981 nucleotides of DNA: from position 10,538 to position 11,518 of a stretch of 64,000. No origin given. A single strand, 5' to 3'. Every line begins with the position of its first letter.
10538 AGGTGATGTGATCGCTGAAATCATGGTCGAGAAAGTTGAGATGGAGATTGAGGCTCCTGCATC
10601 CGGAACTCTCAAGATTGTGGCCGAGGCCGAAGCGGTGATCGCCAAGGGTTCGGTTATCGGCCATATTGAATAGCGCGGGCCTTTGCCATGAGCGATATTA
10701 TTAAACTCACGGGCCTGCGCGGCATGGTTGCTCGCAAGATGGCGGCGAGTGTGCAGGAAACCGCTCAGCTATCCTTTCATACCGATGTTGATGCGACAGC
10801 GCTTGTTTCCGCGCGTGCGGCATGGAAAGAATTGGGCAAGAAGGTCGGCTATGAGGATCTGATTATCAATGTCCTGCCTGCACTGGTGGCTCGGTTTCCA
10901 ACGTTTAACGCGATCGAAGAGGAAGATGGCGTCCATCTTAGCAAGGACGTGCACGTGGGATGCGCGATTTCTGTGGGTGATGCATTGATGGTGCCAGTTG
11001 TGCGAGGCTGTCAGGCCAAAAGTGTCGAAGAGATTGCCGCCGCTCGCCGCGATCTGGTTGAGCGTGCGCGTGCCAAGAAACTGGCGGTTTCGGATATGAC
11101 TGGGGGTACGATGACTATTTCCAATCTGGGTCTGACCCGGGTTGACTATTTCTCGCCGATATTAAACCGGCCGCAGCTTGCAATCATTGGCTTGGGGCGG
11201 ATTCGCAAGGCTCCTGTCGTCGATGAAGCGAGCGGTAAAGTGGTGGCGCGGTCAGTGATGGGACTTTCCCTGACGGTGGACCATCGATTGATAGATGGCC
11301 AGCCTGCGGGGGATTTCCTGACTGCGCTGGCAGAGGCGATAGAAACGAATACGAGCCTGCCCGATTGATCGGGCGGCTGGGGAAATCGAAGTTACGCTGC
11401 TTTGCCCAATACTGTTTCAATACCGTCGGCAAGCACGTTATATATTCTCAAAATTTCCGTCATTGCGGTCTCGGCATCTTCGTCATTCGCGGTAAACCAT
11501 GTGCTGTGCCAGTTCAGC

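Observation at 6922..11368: TPP-dependent E1alpha/E1beta operon with an inserted Rieske oxygenase and an E2 split into separate lipoyl and catalytic genes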

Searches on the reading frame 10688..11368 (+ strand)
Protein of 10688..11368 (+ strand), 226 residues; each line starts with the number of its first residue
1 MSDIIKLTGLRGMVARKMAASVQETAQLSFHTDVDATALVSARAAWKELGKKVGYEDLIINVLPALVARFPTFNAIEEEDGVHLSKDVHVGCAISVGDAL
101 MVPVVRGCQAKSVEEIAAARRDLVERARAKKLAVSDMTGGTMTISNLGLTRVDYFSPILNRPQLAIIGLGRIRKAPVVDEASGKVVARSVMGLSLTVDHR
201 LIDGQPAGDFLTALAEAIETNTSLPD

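Call 5: search_protein_families(library=pfam, proteins=[window:10688-11368:+], max_evalue=0.01)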
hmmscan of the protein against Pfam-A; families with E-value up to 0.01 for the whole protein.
window:10688-11368:+ (226 aa): 1 family
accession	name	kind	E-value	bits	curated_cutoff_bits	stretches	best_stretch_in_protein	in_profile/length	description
PF00198.28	2-oxoacid_dh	-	8.2e-64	215.7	23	1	5-221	7-227/232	2-oxoacid dehydrogenases acyltransferase (catalytic domain)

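Call 6: search_protein_families(library=ncbifam, proteins=[window:10688-11368:+], max_evalue=0.01)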
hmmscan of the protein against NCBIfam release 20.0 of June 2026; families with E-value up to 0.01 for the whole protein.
window:10688-11368:+ (226 aa): 9 families
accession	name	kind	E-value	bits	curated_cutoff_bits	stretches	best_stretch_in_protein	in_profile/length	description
NF008814.0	PRK11854.1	equivalog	6.3e-43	147.1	722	1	6-222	411-633/637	pyruvate dehydrogenase complex dihydrolipoyllysine-residue acetyltransferase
TIGR01347.1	sucB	equivalog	1.5e-41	142.9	378.65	1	5-223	178-399/404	dihydrolipoyllysine-residue succinyltransferase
NF004309.0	PRK05704.1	equivalog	2e-40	139.4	449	1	5-222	182-402/408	2-oxoglutarate dehydrogenase complex dihydrolipoyllysine-residue succinyltransferase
TIGR01349.1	PDHac_trf_mito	equivalog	2.6e-40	138.9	445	1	7-221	214-432/437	pyruvate dehydrogenase complex dihydrolipoamide acetyltransferase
TIGR02927.1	SucB_Actino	equivalog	9e-38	130.4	423.45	1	6-220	346-570/579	2-oxoglutarate dehydrogenase, E2 component, dihydrolipoamide succinyltransferase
TIGR01348.1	PDHac_trf_long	equivalog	1e-37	130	552.1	1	32-219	387-580/587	dihydrolipoyllysine-residue acetyltransferase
NF011416.0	PRK14843.1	equivalog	7.1e-36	123.8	429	1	4-224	120-345/347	dihydrolipoamide acetyltransferase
NF008815.0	PRK11857.1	equivalog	1.3e-29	103.6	378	1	6-220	82-301/308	dihydrolipoamide acetyltransferase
NF008907.0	PRK12270.1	equivalog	1.3e-20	72.8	878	1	5-219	131-362/1241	multifunctional oxoglutarate decarboxylase/oxoglutarate dehydrogenase thiamine pyrophosphate-binding subunit/dihydrolipoyllysine-residue suc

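Call 10: find_homologous_proteins(query=window:10688-11368:+)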
Query window:10688-11368:+ (226 aa): 246 proteins with E <= 0.001 among 2903 candidates; the best 120 are listed.
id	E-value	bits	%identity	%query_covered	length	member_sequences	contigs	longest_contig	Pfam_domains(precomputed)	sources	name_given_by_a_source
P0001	1.6e-138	477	100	100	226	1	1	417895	PF00198.29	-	-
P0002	6.0e-103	361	77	100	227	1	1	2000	PF00198.29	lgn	-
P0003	5.0e-99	348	74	98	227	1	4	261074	PF00198.29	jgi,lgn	-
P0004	1.8e-74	268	59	96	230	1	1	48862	PF00198.29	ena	-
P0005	7.5e-74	266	59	99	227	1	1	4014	PF00198.29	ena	-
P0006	6.3e-73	263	58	99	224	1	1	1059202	PF00198.29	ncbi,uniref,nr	ncbi:2-oxo acid dehydrogenase subunit E2 (plasmid) [Sphingobium sp. SJ10-10]|uniref:2-oxo acid dehyd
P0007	9.9e-73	262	58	96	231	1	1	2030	PF00198.29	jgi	jgi:pyruvate dehydrogenase E2 component (dihydrolipoamide acetyltransferase)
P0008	1.1e-72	262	60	98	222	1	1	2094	PF00198.29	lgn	-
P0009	1.5e-72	262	59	96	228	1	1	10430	PF00198.29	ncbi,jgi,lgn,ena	jgi:pyruvate dehydrogenase E2 component (dihydrolipoamide acetyltransferase)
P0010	2.1e-72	261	54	99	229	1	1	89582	PF00198.29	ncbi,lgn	ncbi:MAG: 2-oxo acid dehydrogenase subunit E2 [Sphingobium sp.]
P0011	2.9e-72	261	54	98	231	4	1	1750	PF00198.29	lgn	-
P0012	5.0e-72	260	57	98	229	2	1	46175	PF00198.29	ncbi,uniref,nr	ncbi:2-oxo acid dehydrogenase subunit E2 [Sphingobium sp.]|uniref:2-oxo acid dehydrogenase subunit E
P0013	5.1e-72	260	55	98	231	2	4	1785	PF00198.29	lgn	-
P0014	5.7e-72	260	57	99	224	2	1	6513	PF00198.29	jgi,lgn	jgi:pyruvate dehydrogenase E2 component (dihydrolipoamide acetyltransferase)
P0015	5.8e-72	260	55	99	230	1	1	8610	PF00198.29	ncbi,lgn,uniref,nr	ncbi:2-oxo acid dehydrogenase subunit E2 [Sphingobium sp.]|uniref:2-oxo acid dehydrogenase subunit E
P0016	6.1e-72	260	55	99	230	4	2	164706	PF00198.29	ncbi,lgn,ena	-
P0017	7.7e-72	259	57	96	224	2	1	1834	PF00198.29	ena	-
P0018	1.1e-71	259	58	96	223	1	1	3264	PF00198.29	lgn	-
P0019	1.2e-71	259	55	98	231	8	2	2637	PF00198.29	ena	-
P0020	1.2e-71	259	56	98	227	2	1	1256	PF00198.29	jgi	-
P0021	1.5e-71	258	53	99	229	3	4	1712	PF00198.29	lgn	-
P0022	1.8e-71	258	56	100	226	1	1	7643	PF00198.29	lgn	-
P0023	4.6e-71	257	55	98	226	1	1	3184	PF00198.29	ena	-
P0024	8.2e-71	256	55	98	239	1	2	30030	PF00198.29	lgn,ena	-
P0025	8.9e-71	256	55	99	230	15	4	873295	PF00198.29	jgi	jgi:pyruvate/2-oxoglutarate dehydrogenase complex dihydrolipoamide acyltransferase (E2) component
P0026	9.9e-71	256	54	99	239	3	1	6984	PF00198.29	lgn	-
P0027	1.8e-70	255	55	98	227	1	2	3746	PF00198.29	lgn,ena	-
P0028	2.3e-70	254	54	99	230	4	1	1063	PF00198.29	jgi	jgi:pyruvate/2-oxoglutarate dehydrogenase complex dihydrolipoamide acyltransferase (E2) component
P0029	3.9e-70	254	58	98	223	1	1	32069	PF00198.29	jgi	jgi:pyruvate dehydrogenase E2 component (dihydrolipoamide acetyltransferase)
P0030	4.1e-70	254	55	98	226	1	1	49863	PF00198.29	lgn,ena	-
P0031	6.7e-70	253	55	98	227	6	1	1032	PF00198.29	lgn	-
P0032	1.1e-69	252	54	99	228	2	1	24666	PF00198.29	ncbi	ncbi:MAG: hypothetical protein RIS94_1887 [Pseudomonadota bacterium]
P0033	1.5e-69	252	55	98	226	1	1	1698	PF00198.29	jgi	jgi:pyruvate/2-oxoglutarate dehydrogenase complex dihydrolipoamide acyltransferase (E2) component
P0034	2.2e-69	251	55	98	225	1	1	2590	PF00198.29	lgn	-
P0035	3.2e-69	251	54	95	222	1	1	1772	PF00198.29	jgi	jgi:pyruvate dehydrogenase E2 component (dihydrolipoamide acetyltransferase)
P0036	3.2e-69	251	56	98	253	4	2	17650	PF00198.29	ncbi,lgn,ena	-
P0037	5.2e-69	250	56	96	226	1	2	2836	PF00198.29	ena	-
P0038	7.4e-69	249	54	97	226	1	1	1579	PF00198.29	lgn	-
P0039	1.0e-68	249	54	98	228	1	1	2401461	PF00198.29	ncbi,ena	-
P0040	1.2e-68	249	51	99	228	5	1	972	PF00198.29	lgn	-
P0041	1.3e-68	249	54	98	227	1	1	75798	PF00198.29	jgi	jgi:pyruvate dehydrogenase E2 component (dihydrolipoamide acetyltransferase)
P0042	1.7e-68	248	52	98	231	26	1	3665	PF00198.29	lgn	-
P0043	1.7e-68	248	55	98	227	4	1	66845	PF00198.29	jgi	jgi:pyruvate dehydrogenase E2 component (dihydrolipoamide acetyltransferase)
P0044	2.2e-68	248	56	100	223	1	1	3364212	PF00198.29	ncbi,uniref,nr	ncbi:2-oxo acid dehydrogenase subunit E2 [Sandaracinobacteroides saxicola]|uniref:2-oxo acid dehydro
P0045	2.3e-68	248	53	95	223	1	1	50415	PF00198.29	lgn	-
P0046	2.4e-68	248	54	98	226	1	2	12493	PF00198.29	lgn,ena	-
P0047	3.1e-68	247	58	98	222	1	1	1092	PF00198.29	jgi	jgi:pyruvate dehydrogenase E2 component (dihydrolipoamide acetyltransferase)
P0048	3.3e-68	247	54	98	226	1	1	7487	PF00198.29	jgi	jgi:pyruvate dehydrogenase E2 component (dihydrolipoamide acetyltransferase)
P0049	4.4e-68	247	52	98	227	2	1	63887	PF00198.29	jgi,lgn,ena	-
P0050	4.4e-68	247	54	99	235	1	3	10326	PF00198.29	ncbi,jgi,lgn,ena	jgi:pyruvate dehydrogenase E2 component (dihydrolipoamide acetyltransferase)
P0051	5.7e-68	247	55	98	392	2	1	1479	PF12680.14,PF00198.29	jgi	jgi:pyruvate dehydrogenase E2 component (dihydrolipoamide acetyltransferase)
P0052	6.7e-68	246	53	99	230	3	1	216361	PF00198.29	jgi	-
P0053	1.1e-67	246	53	98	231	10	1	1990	PF00198.29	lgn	-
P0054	2.3e-67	245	51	99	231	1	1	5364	PF00198.29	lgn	-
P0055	5.8e-67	243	53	99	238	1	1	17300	PF00198.29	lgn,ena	-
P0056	6.5e-67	243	59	98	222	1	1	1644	PF00198.29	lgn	-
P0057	1.1e-66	242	54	97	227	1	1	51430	PF00198.29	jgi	-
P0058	2.2e-66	241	55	96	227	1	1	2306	PF00198.29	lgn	-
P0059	2.5e-66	241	53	98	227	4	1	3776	PF00198.29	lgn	-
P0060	2.5e-66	241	53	96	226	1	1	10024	PF00198.29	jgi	jgi:pyruvate/2-oxoglutarate dehydrogenase complex dihydrolipoamide acyltransferase (E2) component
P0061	2.7e-66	241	53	98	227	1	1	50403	PF00198.29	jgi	jgi:pyruvate dehydrogenase E2 component (dihydrolipoamide acetyltransferase)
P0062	4.5e-66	240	56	100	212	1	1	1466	PF00198.29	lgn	-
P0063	5.7e-66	240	53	98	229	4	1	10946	PF00198.29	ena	-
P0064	8.2e-66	240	52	96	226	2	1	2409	PF00198.29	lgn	-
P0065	1.7e-65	238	57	94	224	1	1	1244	PF00198.29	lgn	-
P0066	2.2e-65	238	51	99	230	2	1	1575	PF00198.29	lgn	-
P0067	1.0e-64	236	53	96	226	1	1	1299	PF00198.29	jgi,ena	-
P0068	1.1e-64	236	55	90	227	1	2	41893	PF00198.29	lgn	-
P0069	1.9e-64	235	53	96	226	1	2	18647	PF00198.29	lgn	-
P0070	2.1e-64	235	56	100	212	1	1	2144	PF00198.29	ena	-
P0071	2.1e-64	235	56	100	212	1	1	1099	PF00198.29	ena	-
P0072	2.1e-64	235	56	100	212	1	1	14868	PF00198.29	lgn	-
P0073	3.8e-64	234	53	96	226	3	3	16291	PF00198.29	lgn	-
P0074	3.9e-64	234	52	97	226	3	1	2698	PF00198.29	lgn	-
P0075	4.0e-64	234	55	100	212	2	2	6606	PF00198.29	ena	-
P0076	7.1e-64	233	55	100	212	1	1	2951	PF00198.29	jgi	jgi:pyruvate dehydrogenase E2 component (dihydrolipoamide acetyltransferase)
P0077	8.6e-64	233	52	96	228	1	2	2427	PF00198.29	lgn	-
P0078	9.2e-64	233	55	100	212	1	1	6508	PF00198.29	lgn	-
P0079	1.6e-63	232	57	97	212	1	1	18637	PF00198.29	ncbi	-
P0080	1.6e-63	232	56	98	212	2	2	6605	PF00198.29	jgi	-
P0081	2.0e-63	232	54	100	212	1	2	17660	PF00198.29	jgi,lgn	jgi:pyruvate dehydrogenase E2 component (dihydrolipoamide acetyltransferase)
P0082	2.0e-63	232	55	98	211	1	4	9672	PF00198.29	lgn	-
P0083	2.1e-63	232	54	100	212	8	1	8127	PF00198.29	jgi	jgi:pyruvate dehydrogenase E2 component (dihydrolipoamide acetyltransferase)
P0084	3.2e-63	231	55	100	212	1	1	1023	PF00198.29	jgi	jgi:pyruvate dehydrogenase E2 component (dihydrolipoamide acetyltransferase)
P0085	6.1e-63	230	54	100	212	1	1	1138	PF00198.29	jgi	jgi:pyruvate dehydrogenase E2 component (dihydrolipoamide acetyltransferase)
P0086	6.8e-63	230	55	100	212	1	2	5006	PF00198.29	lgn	-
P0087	7.9e-63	230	56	98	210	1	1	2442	PF00198.29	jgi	jgi:pyruvate dehydrogenase E2 component (dihydrolipoamide acetyltransferase)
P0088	1.7e-62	229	53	100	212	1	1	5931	PF00198.29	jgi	-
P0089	2.7e-62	228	55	98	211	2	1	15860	PF00198.29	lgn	-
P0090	3.0e-62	228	54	100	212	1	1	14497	PF00198.29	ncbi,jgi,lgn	jgi:pyruvate dehydrogenase E2 component (dihydrolipoamide acetyltransferase)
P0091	3.1e-62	228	54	100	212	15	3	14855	PF00198.29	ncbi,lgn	ncbi:MAG: 2-oxo acid dehydrogenase subunit E2 [Sandaracinobacter sp.]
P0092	3.3e-62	228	53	100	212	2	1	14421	PF00198.29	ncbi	-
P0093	3.6e-62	228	54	100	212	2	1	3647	PF00198.29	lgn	-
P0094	4.2e-62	227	54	100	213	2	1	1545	PF00198.29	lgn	-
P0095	4.8e-62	227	54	100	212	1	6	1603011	PF00198.29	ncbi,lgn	-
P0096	5.3e-62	227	54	98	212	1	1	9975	PF00198.29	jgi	jgi:pyruvate dehydrogenase E2 component (dihydrolipoamide acetyltransferase)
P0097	1.4e-61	226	53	100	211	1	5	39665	PF00198.29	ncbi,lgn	-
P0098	1.6e-61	226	54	95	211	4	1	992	PF00198.29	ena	-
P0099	1.7e-61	225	53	98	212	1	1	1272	PF00198.29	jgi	jgi:pyruvate/2-oxoglutarate dehydrogenase complex dihydrolipoamide acyltransferase (E2) component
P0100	1.7e-61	225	53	100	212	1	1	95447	PF00198.29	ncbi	-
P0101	1.7e-61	225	53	97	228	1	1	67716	PF00198.29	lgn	-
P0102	2.5e-61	225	52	95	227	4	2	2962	PF00198.29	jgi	jgi:pyruvate dehydrogenase E2 component (dihydrolipoamide acetyltransferase)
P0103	2.8e-61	225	54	97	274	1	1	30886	PF00198.29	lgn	-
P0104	3.0e-61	225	53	100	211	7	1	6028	PF00198.29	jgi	-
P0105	3.9e-61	224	53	100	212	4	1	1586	PF00198.29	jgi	jgi:pyruvate dehydrogenase E2 component (dihydrolipoamide acetyltransferase)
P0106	4.2e-61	224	51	98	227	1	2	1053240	PF00198.29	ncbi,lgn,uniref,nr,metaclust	ncbi:2-oxo acid dehydrogenase subunit E2 [Kordiimonas gwangyangensis]|uniref:2-oxo acid dehydrogenas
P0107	4.5e-61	224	54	98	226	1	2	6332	PF00198.29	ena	-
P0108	5.7e-61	224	53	98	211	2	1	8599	PF00198.29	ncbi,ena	-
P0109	6.5e-61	224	53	98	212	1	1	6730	PF00198.29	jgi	jgi:pyruvate dehydrogenase E2 component (dihydrolipoamide acetyltransferase)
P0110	8.0e-61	223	53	98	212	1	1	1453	PF00198.29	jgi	jgi:pyruvate/2-oxoglutarate dehydrogenase complex dihydrolipoamide acyltransferase (E2) component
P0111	8.4e-61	223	52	100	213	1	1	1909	PF00198.29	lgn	-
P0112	9.7e-61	223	53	95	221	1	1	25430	PF00198.29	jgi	jgi:pyruvate dehydrogenase E2 component (dihydrolipoamide acetyltransferase)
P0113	1.1e-60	223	57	93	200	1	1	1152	PF00198.29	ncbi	ncbi:MAG: 2-oxo acid dehydrogenase subunit E2 [Sandaracinobacteroides sp.]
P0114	1.5e-60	222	52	100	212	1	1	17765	PF00198.29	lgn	-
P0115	1.7e-60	222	54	100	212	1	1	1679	PF00198.29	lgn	-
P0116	1.9e-60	222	55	96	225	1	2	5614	PF00198.29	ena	-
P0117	2.2e-60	222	54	95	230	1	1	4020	PF00198.29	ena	-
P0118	2.3e-60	222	52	100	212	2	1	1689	PF00198.29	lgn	-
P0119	2.4e-60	222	51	92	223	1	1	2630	PF00198.29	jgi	jgi:pyruvate dehydrogenase E2 component (dihydrolipoamide acetyltransferase)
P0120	4.0e-60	221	51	99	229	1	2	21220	PF00198.29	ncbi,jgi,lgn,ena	jgi:pyruvate dehydrogenase E2 component (dihydrolipoamide acetyltransferase)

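Call 11: find_encoding_contigs(protein=P0003, flank=10000, max_places=2)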
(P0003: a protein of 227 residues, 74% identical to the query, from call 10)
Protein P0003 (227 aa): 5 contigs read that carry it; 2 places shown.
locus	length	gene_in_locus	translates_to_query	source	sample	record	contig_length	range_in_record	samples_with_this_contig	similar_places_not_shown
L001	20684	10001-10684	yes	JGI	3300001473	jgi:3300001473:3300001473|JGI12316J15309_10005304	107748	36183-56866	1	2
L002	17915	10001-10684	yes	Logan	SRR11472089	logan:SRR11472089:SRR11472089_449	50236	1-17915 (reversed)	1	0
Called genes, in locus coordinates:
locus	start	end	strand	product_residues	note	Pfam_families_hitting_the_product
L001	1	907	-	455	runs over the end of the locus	PF00083:Sugar_tr, PF07690:MFS_1, PF06779:MFS_4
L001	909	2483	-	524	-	PF00501:AMP-binding, PF13193:AMP-binding_C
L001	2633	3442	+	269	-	PF00378:ECH_1, PF16113:ECH_2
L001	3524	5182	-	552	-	PF00743:FMO-like, PF07992:Pyr_redox_2 (weak), PF13450:NAD_binding_8, PF13738:Pyr_redox_3 (weak)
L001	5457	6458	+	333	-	PF08240:ADH_N, PF00107:ADH_zinc_N, PF13602:ADH_zinc_N_2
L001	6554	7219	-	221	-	PF00440:TetR_N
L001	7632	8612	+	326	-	PF00676:E1_dh, PF13292:DXP_synthase_N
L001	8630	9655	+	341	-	PF02779:Transket_pyr, PF02780:Transketolase_C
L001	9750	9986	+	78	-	PF00364:Biotin_lipoyl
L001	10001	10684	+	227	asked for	PF00198:2-oxoacid_dh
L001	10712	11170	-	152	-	PF10604:Polyketide_cyc2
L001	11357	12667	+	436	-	PF09861:Lar_N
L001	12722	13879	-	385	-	PF01636:APH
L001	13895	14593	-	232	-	PF07931:CPT, PF13671:AAA_33 (weak)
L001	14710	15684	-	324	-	PF23213: (faint)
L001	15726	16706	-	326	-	PF08545:ACP_syn_III, PF08541:ACP_syn_III_C (weak)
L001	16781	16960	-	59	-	-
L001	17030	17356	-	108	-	PF24696:UGSC (weak)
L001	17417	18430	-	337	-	-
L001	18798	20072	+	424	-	PF00067:p450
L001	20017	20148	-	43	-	-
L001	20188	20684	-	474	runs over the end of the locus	PF00355:Rieske, PF00848:Ring_hydroxyl_A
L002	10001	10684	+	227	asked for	PF00198:2-oxoacid_dh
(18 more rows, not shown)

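Call 12: find_encoding_contigs(protein=P0006, flank=10000, max_places=2)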
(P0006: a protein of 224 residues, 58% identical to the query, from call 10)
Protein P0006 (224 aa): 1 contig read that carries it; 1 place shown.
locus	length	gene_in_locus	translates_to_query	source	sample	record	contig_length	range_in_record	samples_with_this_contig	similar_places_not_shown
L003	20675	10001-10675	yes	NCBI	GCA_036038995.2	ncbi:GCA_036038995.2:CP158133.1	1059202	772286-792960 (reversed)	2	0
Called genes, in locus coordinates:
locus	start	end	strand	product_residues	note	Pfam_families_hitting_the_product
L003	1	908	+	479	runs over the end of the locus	PF08541:ACP_syn_III_C (weak)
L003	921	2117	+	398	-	PF00108:Thiolase_N, PF22691:Thiolase_C_1, PF02803:Thiolase_C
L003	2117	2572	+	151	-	PF19315:MC_hydratase, PF01575:MaoC_dehydratas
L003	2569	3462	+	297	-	PF03328:HpcH_HpaI, PF15617:C-C_Bond_Lyase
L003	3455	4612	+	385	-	PF02771:Acyl-CoA_dh_N, PF02770:Acyl-CoA_dh_M, PF00441:Acyl-CoA_dh_1, PF08028:Acyl-CoA_dh_2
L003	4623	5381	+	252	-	-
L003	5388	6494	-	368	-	PF00724:Oxidored_FMN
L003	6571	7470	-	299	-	PF00106:adh_short, PF08659:KR, PF13561:adh_short_C2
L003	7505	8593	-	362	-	PF01408:GFO_IDH_MocA, PF22685:Gal80p_C-like, PF22725:GFO_IDH_MocA_C3, PF02894:GFO_IDH_MocA_C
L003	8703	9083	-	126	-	PF07858:LEH, PF07366:SnoaL, PF12680:SnoaL_2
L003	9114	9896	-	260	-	PF00378:ECH_1, PF16113:ECH_2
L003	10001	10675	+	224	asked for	PF00198:2-oxoacid_dh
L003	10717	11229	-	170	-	PF01047:MarR, PF12802:MarR_2, PF13463:HTH_27 (weak)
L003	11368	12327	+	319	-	-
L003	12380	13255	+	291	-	PF00378:ECH_1, PF16113:ECH_2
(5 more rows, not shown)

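Call 14: find_encoding_contigs(protein=P0106, flank=10000, max_places=1)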
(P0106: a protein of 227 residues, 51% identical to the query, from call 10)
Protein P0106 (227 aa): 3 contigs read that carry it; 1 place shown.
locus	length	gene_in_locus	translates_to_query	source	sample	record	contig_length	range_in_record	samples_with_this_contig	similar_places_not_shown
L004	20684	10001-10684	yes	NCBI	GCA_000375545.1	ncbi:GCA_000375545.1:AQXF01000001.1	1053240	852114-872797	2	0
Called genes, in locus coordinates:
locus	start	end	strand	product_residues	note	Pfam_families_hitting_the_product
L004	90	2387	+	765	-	-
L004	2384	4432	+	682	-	-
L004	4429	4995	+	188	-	-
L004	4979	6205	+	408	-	PF00589:Phage_integrase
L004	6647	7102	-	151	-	-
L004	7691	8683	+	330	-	PF00676:E1_dh, PF00456:Transketolase_N (weak), PF13292:DXP_synthase_N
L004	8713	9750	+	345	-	PF02779:Transket_pyr, PF02780:Transketolase_C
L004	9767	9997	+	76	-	PF00364:Biotin_lipoyl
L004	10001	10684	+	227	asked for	PF00198:2-oxoacid_dh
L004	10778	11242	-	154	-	-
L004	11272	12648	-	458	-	PF00890:FAD_binding_2 (weak), PF01266:DAO (weak), PF07992:Pyr_redox_2 (faint), PF01593:Amino_oxidase, PF13450:NAD_binding_8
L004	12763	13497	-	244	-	PF01614:IclR_C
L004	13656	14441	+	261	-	PF01557:FAA_hydrolase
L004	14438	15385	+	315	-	PF01118:Semialdhyde_dh, PF09290:AcetDehyd-dimer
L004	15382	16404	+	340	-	PF00682:HMGL-like, PF07836:DmpG_comm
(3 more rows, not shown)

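Call 15: find_related_loci(query=A1, collection=genome_contigs, flank=10000)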
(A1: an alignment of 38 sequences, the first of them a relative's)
Query A1 (226 aa) in genome_contigs; peptide patterns used: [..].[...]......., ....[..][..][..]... (x = any residue, [..] = any of these).
284 stretches matched a pattern; 277 encode a relative of the query (tblastn E <= 1e-3); the best 80 are kept; 80 distinct loci.
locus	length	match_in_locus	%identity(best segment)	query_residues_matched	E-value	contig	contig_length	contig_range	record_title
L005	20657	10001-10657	58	1-219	1e-80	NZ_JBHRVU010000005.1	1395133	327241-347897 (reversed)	Sphingobium rhizovicinum strain CCM 7491 tig00000941, whole genome shotgun sequence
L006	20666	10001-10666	55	3-224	3e-80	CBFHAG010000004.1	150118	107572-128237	MAG TPA_asm: uncultured Sphingobium sp. isolate SRR29654727_binner123_Refined_9 genome assembly, contig: ERZ27252556.5,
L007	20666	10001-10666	55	3-224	2e-79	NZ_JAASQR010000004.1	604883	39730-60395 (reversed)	Sphingobium vermicomposti strain DSM 21299 Ga0373322_04, whole genome shotgun sequence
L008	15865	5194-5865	55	1-224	3e-79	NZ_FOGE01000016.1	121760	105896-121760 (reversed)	Sphingobium sp. YR768, whole genome shotgun sequence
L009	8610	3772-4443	55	1-224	6e-79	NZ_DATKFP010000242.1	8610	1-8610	MAG: Sphingobium sp. isolate SMAG_U14528 k141_31992, whole genome shotgun sequence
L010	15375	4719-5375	57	4-224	6e-79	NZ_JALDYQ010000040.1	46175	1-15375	MAG: Sphingobium sp. isolate MCT-ROC-40 NODE_293_length_46175_cov_6.934302, whole genome shotgun sequence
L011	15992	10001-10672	55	1-224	1e-78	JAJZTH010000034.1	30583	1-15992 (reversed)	MAG: Proteobacteria bacterium isolate SKS3.bin69 NODE_2141_length_30583_cov_2.890531, whole genome shotgun sequence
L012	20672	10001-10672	55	1-224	3e-78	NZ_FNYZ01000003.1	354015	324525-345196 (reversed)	Sphingobium sp. AP50, whole genome shotgun sequence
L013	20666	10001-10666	55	3-224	1e-78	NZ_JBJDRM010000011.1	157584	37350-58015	Sphingobium sp. ZW T5_29 ZW_T5_29_contig_011, whole genome shotgun sequence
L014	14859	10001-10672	54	1-224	5e-77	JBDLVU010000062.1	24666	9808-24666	MAG: Pseudomonadota bacterium isolate littlewolfcreek_2019_sw_WHONDRS-S19S_0078_F_bin.21 scaffold_616, whole genome shot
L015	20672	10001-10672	52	1-224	2e-74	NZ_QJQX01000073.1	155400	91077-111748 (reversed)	Sphingobium lactosutens strain xwAA3 419, whole genome shotgun sequence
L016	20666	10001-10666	53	3-224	5e-74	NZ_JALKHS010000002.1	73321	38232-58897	Sphingobium agri strain MAH-33 platanus_K_25_97_2, whole genome shotgun sequence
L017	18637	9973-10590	57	1-219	2e-71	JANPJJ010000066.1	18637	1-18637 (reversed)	MAG: Sandaracinobacter sp. isolate VAR_61_metabat_416 VAR_61_k141_3870893, whole genome shotgun sequence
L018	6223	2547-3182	53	1-225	5e-71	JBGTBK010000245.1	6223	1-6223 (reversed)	MAG: Sandaracinobacter sp. isolate JTS-AC95 k141_255253, whole genome shotgun sequence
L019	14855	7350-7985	53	1-225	9e-71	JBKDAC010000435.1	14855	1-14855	MAG: Sandaracinobacter sp. isolate samp_2079_VAMB_511 samp_2079_953408, whole genome shotgun sequence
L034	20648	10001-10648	47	4-219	5e-57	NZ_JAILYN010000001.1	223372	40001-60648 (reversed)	Marinobacterium arenosum strain CAU 1594 contig1, whole genome shotgun sequence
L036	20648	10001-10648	44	4-219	5e-57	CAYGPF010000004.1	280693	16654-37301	MAG TPA_asm: uncultured Rhodomicrobium sp. isolate ERP117304_co3_256 genome assembly, contig: NODE_24_length_280693_cov_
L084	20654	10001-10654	42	2-219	3e-47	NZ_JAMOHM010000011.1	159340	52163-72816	Stutzerimonas frequens strain DNSP21 27DNSP21gv5C011, whole genome shotgun sequence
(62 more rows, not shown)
